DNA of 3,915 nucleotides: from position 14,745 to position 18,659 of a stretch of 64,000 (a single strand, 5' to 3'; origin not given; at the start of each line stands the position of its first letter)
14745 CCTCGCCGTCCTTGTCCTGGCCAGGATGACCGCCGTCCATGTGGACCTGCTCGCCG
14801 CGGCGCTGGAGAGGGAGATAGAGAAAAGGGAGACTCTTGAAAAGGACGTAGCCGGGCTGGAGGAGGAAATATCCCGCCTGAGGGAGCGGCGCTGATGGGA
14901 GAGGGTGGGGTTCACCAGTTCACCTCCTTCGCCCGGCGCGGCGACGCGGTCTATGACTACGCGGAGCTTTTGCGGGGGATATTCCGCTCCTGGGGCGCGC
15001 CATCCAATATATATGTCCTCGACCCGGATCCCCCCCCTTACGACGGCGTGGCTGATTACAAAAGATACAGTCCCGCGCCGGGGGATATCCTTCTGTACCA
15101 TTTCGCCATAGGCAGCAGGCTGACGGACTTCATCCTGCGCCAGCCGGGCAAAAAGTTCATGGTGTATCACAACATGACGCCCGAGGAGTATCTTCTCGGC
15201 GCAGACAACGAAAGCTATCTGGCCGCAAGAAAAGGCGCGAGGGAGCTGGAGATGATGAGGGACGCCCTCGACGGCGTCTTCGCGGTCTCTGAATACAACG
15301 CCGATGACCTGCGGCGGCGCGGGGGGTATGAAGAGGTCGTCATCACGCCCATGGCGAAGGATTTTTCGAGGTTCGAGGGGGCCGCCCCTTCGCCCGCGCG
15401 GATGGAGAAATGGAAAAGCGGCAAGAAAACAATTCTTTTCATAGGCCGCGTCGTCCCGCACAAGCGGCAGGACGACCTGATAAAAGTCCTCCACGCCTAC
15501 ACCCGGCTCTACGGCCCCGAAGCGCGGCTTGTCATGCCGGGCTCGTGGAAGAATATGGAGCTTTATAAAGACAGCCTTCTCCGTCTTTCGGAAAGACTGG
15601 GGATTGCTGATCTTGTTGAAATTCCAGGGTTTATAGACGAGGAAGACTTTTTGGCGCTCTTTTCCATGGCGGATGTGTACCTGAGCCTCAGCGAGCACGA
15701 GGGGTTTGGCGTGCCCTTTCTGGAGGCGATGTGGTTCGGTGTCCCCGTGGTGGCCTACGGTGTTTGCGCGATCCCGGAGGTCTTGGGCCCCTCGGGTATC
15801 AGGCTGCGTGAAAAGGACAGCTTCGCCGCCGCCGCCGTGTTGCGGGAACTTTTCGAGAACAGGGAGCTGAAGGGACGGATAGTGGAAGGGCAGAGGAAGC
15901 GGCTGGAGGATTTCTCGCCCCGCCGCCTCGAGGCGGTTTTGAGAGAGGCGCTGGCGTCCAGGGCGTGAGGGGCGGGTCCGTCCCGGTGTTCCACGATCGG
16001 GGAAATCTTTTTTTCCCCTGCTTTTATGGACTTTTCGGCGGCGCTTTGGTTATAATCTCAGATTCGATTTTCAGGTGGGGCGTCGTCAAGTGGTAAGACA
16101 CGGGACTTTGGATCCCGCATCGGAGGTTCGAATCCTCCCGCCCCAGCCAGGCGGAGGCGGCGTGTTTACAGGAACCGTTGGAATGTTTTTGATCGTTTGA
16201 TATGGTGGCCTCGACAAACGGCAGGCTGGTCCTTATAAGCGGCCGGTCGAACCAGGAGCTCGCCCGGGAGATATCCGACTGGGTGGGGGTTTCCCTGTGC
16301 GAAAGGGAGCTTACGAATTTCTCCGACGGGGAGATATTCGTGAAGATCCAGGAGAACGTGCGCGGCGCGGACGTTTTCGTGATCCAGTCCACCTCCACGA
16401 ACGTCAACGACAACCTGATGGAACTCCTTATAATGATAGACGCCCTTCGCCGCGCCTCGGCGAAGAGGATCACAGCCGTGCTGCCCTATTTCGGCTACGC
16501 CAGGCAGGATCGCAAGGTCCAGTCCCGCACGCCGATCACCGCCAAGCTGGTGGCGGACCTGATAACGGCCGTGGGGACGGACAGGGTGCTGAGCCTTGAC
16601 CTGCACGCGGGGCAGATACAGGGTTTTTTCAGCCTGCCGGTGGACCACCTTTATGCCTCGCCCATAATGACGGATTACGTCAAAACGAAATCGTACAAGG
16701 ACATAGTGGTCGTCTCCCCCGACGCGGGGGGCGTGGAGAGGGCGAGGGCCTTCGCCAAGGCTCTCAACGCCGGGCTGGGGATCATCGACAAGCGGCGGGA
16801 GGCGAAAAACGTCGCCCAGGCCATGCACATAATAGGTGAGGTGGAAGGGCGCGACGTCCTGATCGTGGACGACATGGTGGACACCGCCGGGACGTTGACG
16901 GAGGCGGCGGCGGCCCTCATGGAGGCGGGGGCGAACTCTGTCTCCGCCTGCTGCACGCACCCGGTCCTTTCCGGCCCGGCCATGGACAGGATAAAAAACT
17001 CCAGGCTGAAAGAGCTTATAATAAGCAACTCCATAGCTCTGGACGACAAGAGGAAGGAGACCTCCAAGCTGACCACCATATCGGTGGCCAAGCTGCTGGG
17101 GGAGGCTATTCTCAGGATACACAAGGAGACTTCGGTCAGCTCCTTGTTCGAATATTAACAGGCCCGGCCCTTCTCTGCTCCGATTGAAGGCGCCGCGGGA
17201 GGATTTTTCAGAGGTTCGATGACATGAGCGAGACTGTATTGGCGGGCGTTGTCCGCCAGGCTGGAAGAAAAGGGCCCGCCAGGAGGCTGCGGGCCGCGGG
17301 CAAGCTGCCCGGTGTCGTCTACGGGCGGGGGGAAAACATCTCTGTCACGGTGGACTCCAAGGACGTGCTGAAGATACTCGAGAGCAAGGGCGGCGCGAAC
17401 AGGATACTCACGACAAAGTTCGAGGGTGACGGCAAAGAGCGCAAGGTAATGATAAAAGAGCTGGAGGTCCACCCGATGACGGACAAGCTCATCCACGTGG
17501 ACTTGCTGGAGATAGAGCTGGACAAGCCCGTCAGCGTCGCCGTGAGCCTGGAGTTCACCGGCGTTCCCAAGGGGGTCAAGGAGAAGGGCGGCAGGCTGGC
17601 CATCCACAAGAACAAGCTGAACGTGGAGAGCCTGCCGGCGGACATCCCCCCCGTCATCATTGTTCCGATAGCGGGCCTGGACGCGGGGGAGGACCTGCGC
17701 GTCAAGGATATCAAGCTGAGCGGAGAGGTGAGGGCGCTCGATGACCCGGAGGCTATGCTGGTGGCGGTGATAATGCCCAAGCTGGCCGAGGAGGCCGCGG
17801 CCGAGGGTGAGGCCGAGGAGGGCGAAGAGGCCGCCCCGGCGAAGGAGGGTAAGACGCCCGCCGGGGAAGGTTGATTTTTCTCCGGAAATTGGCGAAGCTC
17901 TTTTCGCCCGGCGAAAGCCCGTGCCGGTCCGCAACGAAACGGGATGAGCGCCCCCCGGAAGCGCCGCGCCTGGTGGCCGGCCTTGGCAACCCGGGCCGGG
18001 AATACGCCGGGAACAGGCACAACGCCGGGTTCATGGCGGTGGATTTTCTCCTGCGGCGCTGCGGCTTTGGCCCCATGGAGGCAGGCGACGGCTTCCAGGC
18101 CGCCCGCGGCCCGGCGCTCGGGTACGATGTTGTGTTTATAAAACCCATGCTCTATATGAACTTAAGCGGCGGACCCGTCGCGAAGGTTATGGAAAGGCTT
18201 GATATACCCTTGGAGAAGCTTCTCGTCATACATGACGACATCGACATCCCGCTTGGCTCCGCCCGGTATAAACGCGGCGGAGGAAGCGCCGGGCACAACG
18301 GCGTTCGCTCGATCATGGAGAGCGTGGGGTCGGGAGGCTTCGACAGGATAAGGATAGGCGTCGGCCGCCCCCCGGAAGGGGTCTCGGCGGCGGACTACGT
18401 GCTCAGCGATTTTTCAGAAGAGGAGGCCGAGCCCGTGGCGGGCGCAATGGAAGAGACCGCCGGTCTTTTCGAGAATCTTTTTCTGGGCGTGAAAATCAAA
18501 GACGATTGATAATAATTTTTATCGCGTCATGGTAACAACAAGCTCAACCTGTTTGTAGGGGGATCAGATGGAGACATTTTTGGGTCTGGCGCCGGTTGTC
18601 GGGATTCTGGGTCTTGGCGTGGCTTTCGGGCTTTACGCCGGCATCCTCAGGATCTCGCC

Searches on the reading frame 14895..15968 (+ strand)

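Call 21: search_protein_families(library=pfam, proteins=[window:14895-15968:+], max_evalue=0.0001)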
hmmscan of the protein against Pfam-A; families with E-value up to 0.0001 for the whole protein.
window:14895-15968:+ (357 aa): 3 families
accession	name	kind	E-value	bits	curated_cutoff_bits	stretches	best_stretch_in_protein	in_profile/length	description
PF00534.26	Glycos_transf_1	-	1.7e-27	96.5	26.4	1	172-336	10-172/172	Glycosyl transferases group 1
PF13692.12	Glyco_trans_1_4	-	4.9e-20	72.7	27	1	178-322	2-142/142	Glycosyl transferases group 1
PF20706.3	GT4-conflict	-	3.8e-09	36.4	26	1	84-288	105-311/385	Family 4 Glycosyltransferase in conflict systems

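Call 77: search_protein_families(library=ncbifam, proteins=[window:14895-15968:+], max_evalue=0.00001)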
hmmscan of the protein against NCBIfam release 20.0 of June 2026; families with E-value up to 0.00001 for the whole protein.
window:14895-15968:+ (357 aa): 16 families
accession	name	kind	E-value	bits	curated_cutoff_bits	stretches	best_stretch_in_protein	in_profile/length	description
NF041876.1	EPS_EpsE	equivalog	2.6e-16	59.9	400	1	146-339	186-378/389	exopolysaccharide biosynthesis GT4 family glycosyltransferase EpsE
TIGR04047.1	MSMEG_0565_glyc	hypoth_equivalog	5.9e-16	58.5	259.85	1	126-301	140-319/373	MSMEG_0565 family glycosyltransferase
TIGR03999.1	thiol_BshA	equivalog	4.6e-15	55.4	273.7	1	156-342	177-359/375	N-acetyl-alpha-D-glucosaminyl L-malate synthase BshA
NF053787.1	GlcN_PG_synth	equivalog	8.3e-12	44.6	480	1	118-324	137-328/361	N-acetylglucosaminyl phosphatidylglycerol synthase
TIGR03449.1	mycothiol_MshA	equivalog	3.2e-11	42.8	462.5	1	174-341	217-388/406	D-inositol-3-phosphate glycosyltransferase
TIGR03088.1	stp2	hypoth_equivalog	3.2e-10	39.6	409.05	1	173-339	189-355/374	TIGR03088 family PEP-CTERM/XrtA system glycosyltransferase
TIGR02149.1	glgA_Coryne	subfamily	1e-09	38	302.4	1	175-339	202-372/391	glycogen synthase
NF038295.1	EPS_HpsP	equivalog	2.6e-09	36.6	550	1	174-296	204-326/388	hormogonium polysaccharide biosynthesis glycosyltransferase HpsP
TIGR04157.1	glyco_rSAM_CFB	subfamily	8.8e-09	34.8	400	1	175-297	225-339/406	TIGR04157 family glycosyltransferase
NF041010.1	glycosy_Agl16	equivalog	1.8e-08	33.7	575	1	119-313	129-311/352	glycosylation protein Agl16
NF038298.1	EPS_HpsO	equivalog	8.1e-08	31.4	575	1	126-339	148-370/388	hormogonium polysaccharide biosynthesis glycosyltransferase HpsO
NF047684.1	TeichurnBiosyTuaC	equivalog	2.5e-07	30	550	1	119-310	159-341/391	teichuronic acid biosynthesis protein TuaC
TIGR04005.1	wcaL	equivalog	2.8e-07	29.8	537.6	1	226-345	266-395/406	colanic acid biosynthesis glycosyltransferase WcaL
NF038255.1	exopoly_VpsD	equivalog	1e-06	27.9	300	1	186-291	212-315/381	VpsD family glycosyltransferase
NF038229.1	Glyco4_Geo_Pelo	equivalog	6.3e-06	25.4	400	1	172-345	156-325/338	GPMC system family 4 glycosyltransferase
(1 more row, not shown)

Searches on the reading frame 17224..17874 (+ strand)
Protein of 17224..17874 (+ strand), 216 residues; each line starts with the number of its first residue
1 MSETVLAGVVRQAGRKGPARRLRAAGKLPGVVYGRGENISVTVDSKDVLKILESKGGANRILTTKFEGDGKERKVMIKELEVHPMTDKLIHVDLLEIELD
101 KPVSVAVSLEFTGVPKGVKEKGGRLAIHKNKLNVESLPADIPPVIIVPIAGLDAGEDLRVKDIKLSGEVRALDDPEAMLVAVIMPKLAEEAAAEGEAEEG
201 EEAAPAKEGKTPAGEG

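Call 21: search_protein_families(library=pfam, proteins=[window:17224-17874:+], max_evalue=0.0001)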
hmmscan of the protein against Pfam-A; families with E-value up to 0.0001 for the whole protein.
window:17224-17874:+ (216 aa): 2 families
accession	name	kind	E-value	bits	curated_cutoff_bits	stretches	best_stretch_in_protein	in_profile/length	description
PF01386.24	Ribosomal_L25p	-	2e-22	79.9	23.6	1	8-94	3-82/82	Ribosomal L25p family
PF14693.11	Ribosomal_TL5_C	-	7.2e-20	71.6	27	1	103-186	2-84/84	Ribosomal protein TL5, C-terminal domain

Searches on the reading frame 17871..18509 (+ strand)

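Call 21: search_protein_families(library=pfam, proteins=[window:17871-18509:+], max_evalue=0.0001)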
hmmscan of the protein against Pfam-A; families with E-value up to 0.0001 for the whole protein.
window:17871-18509:+ (212 aa): 1 family
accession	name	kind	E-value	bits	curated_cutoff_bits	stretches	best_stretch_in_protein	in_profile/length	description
PF01195.25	Pept_tRNA_hydro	-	8.6e-55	185.9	27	1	34-203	1-170/183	Peptidyl-tRNA hydrolase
